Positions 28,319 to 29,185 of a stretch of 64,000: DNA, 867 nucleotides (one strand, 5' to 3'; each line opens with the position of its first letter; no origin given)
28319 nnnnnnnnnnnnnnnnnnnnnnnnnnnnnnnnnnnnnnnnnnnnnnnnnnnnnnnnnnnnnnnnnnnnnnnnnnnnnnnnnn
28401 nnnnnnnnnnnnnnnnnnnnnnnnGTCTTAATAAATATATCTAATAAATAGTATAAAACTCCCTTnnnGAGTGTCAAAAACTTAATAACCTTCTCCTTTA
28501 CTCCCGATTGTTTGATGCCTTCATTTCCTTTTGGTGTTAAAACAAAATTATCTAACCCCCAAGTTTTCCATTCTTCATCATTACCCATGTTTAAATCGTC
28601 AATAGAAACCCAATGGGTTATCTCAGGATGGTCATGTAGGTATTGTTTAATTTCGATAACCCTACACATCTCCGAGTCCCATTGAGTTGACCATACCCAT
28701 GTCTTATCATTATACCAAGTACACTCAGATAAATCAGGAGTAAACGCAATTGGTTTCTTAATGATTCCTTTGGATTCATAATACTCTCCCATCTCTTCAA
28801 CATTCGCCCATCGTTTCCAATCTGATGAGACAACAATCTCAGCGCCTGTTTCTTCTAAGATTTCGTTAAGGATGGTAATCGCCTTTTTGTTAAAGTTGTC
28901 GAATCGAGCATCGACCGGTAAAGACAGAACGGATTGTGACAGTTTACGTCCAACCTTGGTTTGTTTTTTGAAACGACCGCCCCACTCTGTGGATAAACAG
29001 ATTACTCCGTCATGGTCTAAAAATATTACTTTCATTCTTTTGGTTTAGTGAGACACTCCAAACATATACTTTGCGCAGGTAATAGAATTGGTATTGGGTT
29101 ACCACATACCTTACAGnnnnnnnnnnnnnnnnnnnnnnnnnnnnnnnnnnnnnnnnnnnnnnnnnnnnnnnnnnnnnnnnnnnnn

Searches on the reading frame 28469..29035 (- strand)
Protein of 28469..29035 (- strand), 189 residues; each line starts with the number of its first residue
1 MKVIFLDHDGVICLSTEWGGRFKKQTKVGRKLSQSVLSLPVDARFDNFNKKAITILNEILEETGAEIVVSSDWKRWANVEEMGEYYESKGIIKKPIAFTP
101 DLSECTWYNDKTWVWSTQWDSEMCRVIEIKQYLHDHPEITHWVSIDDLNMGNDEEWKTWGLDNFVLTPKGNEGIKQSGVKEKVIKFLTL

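Call 16: search_protein_families(library=pfam, proteins=[window:28469-29035:-], max_evalue=0.01)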
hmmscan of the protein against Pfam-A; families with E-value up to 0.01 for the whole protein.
window:28469-29035:- (189 aa): 1 family
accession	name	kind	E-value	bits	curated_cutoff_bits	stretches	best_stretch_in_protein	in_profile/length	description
PF18143.6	HAD_SAK_2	-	2.4e-21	77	27.5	1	3-176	1-136/139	HAD domain in Swiss Army Knife RNA repair proteins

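Call 76: search_protein_families(library=phrogs, proteins=[window:28469-29035:-], max_evalue=0.01)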
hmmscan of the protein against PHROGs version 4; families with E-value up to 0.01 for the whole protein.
window:28469-29035:- (189 aa): 1 family
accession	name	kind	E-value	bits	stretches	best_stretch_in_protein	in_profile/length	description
phrog_1818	-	unknown function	1.4e-13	51.9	1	1-154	5-126/161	-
